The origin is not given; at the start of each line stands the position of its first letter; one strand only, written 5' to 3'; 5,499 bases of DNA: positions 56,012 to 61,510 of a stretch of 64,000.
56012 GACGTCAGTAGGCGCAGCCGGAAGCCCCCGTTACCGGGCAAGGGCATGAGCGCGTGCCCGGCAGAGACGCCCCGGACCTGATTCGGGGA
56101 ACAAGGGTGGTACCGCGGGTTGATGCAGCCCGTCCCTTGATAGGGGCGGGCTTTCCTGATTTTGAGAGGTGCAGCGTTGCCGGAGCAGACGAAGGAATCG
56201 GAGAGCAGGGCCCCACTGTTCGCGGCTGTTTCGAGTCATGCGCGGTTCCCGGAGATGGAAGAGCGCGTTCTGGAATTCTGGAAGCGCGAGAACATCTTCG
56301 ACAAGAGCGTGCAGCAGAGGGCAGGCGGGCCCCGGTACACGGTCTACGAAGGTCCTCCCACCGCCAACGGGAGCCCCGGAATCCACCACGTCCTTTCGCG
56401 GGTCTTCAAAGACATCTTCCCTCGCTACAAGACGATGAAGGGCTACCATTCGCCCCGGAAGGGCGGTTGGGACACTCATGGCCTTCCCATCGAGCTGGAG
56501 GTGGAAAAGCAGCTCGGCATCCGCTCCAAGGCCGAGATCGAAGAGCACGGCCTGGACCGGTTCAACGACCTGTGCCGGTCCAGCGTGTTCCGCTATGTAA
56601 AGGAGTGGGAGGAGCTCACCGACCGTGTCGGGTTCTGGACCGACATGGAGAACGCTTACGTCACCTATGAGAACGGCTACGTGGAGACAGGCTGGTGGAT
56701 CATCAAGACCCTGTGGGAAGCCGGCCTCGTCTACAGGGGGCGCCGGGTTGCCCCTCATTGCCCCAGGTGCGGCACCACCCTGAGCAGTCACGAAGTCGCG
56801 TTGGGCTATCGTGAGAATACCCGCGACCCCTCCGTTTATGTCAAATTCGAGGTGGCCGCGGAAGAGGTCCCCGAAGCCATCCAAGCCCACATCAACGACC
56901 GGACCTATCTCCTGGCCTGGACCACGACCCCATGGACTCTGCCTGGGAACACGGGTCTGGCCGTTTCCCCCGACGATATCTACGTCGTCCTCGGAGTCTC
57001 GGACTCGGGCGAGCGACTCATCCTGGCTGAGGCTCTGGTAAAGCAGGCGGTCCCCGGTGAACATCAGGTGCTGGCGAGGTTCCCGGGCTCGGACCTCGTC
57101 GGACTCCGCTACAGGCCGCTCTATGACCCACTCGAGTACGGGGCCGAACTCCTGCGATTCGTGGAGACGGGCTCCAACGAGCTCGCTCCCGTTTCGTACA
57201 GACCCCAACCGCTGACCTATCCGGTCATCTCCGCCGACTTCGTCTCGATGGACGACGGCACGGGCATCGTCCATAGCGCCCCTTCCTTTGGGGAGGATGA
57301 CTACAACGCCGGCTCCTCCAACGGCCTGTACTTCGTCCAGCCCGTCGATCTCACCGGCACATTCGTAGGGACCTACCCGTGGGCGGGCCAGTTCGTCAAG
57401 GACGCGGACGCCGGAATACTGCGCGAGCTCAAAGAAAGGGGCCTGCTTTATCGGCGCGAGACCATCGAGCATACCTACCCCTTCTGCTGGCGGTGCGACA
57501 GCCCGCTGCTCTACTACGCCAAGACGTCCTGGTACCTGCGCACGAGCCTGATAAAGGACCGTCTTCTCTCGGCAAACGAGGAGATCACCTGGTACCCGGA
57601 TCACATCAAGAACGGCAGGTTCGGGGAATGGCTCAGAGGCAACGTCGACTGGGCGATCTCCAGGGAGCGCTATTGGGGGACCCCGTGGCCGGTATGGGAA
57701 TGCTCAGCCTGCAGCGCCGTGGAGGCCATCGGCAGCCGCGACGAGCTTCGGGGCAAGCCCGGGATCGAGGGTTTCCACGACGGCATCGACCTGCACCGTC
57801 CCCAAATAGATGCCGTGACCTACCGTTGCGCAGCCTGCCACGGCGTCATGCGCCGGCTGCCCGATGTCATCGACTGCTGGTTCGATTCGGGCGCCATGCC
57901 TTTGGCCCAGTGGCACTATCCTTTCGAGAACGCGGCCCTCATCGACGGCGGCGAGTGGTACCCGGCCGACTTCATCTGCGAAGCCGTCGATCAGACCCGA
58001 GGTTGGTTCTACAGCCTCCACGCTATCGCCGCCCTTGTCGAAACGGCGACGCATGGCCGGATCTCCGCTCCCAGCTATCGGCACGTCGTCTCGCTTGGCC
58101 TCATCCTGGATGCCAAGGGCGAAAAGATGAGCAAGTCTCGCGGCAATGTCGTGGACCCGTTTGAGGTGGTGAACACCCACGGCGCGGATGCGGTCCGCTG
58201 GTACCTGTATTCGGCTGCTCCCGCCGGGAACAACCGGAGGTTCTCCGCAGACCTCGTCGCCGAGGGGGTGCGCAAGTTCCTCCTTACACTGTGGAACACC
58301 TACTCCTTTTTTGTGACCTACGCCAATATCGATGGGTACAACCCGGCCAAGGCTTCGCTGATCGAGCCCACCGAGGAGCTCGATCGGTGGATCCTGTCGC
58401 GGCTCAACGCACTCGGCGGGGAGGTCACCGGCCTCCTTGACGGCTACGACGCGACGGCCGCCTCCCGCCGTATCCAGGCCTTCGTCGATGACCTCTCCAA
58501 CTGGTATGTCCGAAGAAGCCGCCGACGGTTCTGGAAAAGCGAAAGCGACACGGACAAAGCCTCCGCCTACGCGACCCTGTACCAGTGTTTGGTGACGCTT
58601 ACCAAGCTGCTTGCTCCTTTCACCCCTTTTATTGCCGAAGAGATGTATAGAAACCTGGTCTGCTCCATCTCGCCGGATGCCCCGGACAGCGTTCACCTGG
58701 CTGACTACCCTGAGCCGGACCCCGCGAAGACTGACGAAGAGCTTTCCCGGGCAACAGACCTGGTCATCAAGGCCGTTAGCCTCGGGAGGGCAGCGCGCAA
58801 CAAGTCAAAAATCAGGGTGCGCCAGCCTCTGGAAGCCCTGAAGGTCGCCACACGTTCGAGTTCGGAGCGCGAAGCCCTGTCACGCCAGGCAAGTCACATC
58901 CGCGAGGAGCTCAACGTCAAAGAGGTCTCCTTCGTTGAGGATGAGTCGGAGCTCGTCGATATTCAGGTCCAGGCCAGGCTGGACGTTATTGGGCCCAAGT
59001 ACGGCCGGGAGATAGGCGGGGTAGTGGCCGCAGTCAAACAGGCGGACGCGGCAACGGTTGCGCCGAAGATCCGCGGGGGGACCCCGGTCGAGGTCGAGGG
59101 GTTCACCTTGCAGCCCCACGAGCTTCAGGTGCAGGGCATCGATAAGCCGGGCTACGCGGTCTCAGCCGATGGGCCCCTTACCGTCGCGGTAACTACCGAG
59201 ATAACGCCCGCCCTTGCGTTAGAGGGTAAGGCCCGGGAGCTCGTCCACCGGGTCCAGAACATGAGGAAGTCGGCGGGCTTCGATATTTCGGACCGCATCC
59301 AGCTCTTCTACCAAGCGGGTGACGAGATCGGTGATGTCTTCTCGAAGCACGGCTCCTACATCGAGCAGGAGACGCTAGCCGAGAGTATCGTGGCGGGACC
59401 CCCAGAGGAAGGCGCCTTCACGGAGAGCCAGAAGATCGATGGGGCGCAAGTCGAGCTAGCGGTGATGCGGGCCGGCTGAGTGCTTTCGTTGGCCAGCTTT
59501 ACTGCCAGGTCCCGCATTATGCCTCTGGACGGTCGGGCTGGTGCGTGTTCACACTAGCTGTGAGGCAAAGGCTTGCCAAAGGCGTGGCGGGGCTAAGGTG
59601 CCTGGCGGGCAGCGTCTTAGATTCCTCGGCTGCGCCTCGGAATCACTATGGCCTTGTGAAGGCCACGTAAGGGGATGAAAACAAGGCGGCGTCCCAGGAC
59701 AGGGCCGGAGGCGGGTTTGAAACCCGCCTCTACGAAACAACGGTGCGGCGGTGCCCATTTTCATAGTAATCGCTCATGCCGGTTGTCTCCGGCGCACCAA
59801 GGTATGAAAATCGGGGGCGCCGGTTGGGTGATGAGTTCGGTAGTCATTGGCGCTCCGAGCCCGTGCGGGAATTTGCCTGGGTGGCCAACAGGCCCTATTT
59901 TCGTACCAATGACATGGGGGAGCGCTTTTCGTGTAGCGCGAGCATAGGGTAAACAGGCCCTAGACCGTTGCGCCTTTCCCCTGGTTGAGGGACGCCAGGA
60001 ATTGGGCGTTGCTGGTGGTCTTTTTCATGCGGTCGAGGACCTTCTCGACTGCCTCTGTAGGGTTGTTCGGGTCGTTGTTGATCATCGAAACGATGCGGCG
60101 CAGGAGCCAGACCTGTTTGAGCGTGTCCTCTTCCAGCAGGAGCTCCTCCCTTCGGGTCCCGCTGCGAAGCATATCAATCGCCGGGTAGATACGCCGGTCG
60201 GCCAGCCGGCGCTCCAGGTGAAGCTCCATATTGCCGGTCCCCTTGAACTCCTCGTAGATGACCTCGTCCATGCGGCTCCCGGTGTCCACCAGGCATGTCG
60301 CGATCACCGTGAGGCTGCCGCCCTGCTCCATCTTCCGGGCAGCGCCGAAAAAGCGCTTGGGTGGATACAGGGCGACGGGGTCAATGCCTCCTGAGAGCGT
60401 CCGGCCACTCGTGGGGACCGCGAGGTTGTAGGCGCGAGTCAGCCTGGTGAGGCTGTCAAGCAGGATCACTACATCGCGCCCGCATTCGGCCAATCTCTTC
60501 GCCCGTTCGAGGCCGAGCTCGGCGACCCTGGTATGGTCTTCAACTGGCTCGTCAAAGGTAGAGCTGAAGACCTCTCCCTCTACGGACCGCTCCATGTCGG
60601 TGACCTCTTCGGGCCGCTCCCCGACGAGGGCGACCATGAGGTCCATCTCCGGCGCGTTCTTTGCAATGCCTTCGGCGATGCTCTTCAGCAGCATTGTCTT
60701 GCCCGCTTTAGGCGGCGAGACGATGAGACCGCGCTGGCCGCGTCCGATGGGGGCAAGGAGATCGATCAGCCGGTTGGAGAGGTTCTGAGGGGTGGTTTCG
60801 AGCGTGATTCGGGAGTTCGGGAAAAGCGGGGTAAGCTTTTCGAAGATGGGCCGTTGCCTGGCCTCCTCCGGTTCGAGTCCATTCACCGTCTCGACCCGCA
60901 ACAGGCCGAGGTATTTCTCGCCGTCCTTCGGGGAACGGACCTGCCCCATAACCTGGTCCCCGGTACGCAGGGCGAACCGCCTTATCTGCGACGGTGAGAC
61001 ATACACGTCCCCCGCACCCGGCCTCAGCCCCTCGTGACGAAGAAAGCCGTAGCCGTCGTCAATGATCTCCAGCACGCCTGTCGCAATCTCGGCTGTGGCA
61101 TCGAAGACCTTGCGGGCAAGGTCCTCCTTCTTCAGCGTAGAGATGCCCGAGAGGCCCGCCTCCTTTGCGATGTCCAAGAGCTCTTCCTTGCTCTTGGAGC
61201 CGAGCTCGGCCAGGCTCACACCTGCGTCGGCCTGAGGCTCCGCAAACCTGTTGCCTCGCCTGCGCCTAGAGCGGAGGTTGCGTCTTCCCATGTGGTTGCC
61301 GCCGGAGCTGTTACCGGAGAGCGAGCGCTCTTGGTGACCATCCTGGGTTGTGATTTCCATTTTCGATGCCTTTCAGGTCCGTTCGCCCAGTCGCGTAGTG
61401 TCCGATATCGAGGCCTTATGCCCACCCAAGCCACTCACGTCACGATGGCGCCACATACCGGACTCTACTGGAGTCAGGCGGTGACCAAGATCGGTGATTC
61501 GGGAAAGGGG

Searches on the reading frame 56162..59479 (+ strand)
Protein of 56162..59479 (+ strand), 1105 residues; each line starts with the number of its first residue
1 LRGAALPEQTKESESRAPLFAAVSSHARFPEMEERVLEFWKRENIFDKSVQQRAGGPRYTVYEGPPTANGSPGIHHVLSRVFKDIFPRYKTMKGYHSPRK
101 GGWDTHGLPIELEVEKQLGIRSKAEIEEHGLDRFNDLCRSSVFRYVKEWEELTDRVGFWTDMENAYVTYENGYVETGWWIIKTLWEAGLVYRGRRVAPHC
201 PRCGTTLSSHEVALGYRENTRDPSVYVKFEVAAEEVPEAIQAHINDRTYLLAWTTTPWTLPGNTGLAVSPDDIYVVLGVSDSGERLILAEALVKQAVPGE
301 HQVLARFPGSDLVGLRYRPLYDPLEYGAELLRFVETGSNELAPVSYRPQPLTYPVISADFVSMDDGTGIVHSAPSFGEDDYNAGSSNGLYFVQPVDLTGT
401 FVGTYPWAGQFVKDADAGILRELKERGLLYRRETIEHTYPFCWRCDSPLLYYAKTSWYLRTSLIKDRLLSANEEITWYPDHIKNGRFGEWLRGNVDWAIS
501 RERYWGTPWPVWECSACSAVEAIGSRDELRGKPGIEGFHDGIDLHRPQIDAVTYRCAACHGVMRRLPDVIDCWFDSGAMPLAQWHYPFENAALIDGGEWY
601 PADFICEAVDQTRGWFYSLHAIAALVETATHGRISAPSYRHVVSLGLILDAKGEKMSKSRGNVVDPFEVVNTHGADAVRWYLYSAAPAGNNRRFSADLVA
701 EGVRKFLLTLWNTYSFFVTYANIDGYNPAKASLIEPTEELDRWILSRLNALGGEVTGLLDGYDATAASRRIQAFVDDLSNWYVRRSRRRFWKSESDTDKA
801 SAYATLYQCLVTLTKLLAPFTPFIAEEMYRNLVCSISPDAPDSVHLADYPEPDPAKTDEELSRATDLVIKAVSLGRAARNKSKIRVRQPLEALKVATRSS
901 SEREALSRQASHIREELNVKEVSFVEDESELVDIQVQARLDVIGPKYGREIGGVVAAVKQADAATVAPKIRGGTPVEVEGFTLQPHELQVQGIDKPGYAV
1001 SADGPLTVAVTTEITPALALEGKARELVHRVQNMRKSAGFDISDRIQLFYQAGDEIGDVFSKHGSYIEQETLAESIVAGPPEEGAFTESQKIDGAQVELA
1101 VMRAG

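Call 40: search_protein_families(library=pfam, proteins=[window:56162-59479:+], max_evalue=0.00001)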
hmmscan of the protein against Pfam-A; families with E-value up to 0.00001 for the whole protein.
window:56162-59479:+ (1105 aa): 4 families
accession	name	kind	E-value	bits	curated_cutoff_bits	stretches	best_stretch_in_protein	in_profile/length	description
PF00133.28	tRNA-synt_1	-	1e-107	361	22.7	1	36-690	2-409/414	tRNA synthetases class I (I, L, M and V)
PF19302.4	DUF5915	-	2.9e-45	154.7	27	1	912-1103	3-194/195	Domain of unknown function (DUF5915)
PF08264.19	Anticodon_1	-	8e-34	117.1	25.1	1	741-892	1-146/148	Anticodon-binding domain of tRNA ligase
PF09334.17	tRNA-synt_1g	-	2.5e-18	66.5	20.1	1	648-703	320-375/391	tRNA synthetases class I (M)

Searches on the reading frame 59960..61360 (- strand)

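Call 40: search_protein_families(library=pfam, proteins=[window:59960-61360:-], max_evalue=0.00001)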
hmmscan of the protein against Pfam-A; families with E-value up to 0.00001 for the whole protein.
window:59960-61360:- (466 aa): 3 families
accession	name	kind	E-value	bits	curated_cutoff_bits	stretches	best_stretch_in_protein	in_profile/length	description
PF07497.18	Rho_RNA_bind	-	7.7e-32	109.4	27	1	94-165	2-73/73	Rho termination factor, RNA-binding domain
PF00006.31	ATP-synt_ab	-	6.5e-27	95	29.5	1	197-400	3-211/213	ATP synthase alpha/beta family, nucleotide-binding domain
PF07498.18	Rho_N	-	2.4e-06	27.8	24.9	1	52-86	1-35/43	Rho termination factor, N-terminal domain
